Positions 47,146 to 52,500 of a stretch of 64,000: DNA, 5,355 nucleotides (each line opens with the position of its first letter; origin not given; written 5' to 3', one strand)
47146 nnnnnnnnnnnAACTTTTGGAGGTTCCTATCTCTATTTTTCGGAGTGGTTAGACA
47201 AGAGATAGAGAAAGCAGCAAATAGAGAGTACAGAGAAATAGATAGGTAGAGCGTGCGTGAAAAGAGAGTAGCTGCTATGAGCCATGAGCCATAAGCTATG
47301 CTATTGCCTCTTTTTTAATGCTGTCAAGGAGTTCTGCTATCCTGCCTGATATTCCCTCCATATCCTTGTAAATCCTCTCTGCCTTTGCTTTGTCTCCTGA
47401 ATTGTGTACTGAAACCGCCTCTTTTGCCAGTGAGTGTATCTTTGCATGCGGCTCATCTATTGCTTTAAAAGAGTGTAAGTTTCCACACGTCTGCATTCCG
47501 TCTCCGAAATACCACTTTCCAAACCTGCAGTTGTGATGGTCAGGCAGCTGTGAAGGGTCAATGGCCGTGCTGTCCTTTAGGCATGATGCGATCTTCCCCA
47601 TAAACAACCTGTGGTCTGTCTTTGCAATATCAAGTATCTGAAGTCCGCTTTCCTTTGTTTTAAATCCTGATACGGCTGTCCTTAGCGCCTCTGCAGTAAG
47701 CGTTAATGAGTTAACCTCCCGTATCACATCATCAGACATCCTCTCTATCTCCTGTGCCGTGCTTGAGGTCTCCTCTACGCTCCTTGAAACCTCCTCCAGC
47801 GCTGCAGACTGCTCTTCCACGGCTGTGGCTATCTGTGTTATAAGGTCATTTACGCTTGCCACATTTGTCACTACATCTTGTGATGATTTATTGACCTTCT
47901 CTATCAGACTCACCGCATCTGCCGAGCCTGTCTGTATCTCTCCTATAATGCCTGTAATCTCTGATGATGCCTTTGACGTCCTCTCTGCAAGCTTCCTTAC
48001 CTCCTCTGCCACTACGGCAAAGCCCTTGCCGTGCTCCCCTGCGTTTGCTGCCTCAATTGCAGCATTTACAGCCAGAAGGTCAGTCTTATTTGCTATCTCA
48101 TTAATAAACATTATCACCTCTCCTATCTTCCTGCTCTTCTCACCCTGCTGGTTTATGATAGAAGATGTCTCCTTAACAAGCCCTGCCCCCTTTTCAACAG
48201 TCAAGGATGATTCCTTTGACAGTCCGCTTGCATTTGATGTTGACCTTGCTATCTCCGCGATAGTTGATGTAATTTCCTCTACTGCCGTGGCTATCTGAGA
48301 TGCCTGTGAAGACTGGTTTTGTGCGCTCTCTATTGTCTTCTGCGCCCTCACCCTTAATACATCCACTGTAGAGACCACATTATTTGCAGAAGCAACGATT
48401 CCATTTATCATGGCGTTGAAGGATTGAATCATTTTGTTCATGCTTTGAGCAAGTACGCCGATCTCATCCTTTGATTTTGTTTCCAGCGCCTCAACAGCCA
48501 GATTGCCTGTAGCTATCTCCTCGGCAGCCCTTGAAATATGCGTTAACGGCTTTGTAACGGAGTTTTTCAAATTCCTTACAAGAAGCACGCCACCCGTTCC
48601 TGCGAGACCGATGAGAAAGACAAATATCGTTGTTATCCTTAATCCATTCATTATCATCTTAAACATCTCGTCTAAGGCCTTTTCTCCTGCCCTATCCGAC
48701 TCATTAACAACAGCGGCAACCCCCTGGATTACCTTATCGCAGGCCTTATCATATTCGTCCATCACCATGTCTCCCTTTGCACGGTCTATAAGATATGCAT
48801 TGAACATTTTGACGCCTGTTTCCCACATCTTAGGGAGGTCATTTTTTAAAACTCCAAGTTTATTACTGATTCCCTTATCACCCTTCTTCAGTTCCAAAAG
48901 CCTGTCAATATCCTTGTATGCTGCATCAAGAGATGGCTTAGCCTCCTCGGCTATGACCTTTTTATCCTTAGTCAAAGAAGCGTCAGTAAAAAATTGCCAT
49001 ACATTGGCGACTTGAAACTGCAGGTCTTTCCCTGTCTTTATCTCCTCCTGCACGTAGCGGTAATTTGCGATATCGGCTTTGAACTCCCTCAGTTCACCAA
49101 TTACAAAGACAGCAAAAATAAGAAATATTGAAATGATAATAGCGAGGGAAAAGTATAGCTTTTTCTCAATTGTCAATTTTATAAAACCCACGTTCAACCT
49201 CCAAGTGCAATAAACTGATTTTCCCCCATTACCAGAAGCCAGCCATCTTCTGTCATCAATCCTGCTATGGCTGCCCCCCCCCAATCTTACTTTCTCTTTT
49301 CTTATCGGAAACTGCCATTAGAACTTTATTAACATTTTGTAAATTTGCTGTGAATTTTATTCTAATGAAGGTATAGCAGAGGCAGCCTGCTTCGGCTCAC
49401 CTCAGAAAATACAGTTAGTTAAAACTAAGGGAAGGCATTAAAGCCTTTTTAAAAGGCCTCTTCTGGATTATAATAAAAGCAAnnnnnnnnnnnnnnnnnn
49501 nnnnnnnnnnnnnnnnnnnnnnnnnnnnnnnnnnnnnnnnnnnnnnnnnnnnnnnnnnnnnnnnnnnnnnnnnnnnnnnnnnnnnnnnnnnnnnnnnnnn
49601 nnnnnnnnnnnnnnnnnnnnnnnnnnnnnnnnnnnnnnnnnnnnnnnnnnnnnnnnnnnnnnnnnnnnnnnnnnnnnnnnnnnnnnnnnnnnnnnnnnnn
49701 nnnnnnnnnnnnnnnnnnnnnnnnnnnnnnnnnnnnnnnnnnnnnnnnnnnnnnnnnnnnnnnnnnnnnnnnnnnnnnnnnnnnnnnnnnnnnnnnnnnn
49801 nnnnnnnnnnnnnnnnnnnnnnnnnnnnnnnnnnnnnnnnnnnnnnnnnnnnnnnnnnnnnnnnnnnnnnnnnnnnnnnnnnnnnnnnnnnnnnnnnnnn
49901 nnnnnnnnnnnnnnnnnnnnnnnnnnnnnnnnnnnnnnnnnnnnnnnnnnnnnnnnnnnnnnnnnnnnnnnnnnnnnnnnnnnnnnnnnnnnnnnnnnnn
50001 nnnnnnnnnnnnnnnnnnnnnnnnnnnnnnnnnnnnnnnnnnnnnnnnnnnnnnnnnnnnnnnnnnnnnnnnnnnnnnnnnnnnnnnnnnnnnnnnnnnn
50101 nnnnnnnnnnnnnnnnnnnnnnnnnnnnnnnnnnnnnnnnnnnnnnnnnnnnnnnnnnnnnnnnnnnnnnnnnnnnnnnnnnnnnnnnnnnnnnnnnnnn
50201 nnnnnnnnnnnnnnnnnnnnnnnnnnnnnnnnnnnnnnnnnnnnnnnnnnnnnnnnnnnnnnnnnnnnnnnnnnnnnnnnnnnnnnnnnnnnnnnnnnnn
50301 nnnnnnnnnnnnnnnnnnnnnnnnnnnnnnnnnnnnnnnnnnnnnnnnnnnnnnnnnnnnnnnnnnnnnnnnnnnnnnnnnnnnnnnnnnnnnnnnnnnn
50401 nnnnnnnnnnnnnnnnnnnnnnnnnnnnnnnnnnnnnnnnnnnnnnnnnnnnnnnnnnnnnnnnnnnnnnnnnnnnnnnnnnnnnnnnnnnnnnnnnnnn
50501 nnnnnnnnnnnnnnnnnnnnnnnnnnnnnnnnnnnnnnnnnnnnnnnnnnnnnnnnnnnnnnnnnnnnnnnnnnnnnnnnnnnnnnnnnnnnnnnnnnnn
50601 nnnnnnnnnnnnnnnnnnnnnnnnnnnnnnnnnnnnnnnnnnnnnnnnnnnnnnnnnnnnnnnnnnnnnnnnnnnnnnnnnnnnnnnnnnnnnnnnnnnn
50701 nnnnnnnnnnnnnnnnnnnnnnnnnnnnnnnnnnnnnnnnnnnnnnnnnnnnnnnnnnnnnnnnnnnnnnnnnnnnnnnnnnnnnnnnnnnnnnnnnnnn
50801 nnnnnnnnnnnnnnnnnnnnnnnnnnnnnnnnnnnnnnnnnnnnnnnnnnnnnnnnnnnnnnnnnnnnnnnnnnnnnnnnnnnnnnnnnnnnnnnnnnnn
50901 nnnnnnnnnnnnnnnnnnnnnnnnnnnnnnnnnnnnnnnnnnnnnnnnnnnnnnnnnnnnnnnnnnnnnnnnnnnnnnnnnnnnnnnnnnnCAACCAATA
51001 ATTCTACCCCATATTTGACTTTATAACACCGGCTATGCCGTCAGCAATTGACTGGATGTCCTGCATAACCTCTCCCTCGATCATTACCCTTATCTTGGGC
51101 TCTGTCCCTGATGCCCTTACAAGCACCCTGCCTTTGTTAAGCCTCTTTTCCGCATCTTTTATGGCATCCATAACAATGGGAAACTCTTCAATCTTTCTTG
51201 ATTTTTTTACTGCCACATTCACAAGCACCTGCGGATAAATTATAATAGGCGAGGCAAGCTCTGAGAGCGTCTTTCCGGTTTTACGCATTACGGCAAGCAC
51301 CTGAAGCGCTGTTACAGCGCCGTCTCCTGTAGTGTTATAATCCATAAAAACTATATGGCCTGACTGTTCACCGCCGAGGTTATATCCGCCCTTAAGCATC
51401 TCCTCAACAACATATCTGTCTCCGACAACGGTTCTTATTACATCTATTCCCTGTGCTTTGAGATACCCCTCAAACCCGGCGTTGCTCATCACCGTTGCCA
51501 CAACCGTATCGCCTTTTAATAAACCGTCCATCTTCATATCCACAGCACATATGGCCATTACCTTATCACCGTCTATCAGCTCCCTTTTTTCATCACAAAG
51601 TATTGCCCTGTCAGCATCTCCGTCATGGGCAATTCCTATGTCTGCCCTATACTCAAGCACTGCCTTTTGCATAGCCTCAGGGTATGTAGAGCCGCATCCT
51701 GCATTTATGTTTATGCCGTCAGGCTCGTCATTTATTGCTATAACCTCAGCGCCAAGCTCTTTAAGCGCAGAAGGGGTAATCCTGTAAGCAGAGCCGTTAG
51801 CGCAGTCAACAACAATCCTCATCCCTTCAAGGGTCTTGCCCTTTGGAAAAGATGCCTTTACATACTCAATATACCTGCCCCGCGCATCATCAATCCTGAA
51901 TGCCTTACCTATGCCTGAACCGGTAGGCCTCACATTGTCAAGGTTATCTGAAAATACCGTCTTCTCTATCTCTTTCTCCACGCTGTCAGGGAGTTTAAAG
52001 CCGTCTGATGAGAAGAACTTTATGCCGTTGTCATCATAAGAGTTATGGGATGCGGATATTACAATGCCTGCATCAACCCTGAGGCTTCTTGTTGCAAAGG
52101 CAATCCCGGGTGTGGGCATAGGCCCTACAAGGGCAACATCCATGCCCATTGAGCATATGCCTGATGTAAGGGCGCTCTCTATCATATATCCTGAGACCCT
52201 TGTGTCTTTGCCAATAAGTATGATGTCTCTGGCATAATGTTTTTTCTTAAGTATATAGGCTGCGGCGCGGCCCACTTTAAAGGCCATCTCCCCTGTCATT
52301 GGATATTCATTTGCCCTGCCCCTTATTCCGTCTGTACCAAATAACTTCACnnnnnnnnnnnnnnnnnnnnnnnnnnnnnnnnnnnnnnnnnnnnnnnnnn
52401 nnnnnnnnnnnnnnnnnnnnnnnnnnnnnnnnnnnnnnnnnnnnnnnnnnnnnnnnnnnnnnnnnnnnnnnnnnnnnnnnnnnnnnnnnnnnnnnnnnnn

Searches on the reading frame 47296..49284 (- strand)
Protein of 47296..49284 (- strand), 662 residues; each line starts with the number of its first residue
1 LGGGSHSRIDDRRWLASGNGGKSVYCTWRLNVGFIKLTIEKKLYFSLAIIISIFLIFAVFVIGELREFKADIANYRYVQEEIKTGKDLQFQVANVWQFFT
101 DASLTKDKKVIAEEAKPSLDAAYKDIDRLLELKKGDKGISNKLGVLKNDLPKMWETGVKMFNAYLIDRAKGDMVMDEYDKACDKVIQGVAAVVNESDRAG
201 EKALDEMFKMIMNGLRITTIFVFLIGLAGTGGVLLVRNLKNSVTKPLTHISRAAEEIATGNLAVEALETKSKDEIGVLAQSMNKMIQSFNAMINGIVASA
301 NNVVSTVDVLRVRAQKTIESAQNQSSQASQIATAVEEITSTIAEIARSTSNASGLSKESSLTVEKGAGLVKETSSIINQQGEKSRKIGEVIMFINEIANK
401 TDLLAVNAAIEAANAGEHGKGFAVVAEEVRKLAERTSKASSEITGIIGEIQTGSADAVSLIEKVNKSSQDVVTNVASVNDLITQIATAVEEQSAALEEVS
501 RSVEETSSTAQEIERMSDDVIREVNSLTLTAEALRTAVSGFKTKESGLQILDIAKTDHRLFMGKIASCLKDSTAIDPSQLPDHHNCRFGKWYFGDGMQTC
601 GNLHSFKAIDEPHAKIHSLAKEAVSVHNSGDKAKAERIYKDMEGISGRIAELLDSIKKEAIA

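Call 44: search_protein_families(library=pfam, proteins=[window:47296-49284:-], max_evalue=0.001)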
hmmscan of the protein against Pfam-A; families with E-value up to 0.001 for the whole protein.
window:47296-49284:- (662 aa): 5 families
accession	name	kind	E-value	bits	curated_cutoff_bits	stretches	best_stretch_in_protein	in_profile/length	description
PF00015.26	MCPsignal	-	4.8e-39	134.4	34.6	1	355-518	3-166/172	Methyl-accepting chemotaxis protein (MCP) signalling domain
PF13682.11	CZB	-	3.6e-15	56.5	29.4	1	558-624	1-64/64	Chemoreceptor zinc-binding domain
PF00672.30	HAMP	-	2.9e-12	47.1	25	1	241-288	4-50/53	HAMP domain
PF06009.19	Laminin_II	-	0.00046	20.7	33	1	471-549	8-86/138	Laminin Domain II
PF06103.16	DUF948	-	0.00048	20.7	37.2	0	277-345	19-87/89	Bacterial protein of unknown function (DUF948)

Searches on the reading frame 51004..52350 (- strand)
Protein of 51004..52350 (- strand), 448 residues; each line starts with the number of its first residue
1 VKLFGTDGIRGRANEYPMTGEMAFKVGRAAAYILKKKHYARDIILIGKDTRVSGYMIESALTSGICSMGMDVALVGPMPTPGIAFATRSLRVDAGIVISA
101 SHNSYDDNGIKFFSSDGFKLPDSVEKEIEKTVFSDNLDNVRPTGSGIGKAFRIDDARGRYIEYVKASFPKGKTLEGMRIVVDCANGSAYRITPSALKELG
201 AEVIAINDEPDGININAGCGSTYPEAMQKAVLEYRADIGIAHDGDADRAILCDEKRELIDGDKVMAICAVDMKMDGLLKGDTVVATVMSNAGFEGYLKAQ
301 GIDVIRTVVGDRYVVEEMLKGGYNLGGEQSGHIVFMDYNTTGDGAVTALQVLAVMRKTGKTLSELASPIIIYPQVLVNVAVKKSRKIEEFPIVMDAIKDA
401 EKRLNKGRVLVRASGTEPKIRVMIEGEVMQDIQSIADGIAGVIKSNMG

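Call 5: search_protein_families(library=pfam, proteins=[window:51004-52350:-], max_evalue=0.01)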
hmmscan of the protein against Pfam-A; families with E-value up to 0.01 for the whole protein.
window:51004-52350:- (448 aa): 4 families
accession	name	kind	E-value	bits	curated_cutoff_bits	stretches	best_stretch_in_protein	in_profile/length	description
PF02878.22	PGM_PMM_I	-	4e-44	150.1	22.5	1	2-135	2-134/138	Phosphoglucomutase/phosphomannomutase, alpha/beta/alpha domain I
PF02880.22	PGM_PMM_III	-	3.6e-38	130.7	20.7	1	260-366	1-108/115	Phosphoglucomutase/phosphomannomutase, alpha/beta/alpha domain III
PF02879.22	PGM_PMM_II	-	3.5e-18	66.5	29.3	1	159-255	2-102/103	Phosphoglucomutase/phosphomannomutase, alpha/beta/alpha domain II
PF00408.26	PGM_PMM_IV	-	2.3e-16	60.1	23.1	1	376-440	1-66/68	Phosphoglucomutase/phosphomannomutase, C-terminal domain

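Call 40: find_encoding_contigs(protein=window:51004-52350:-, flank=10000, max_places=10)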
Protein window:51004-52350:- (448 aa): no gene with exactly this product is on record in the collection.
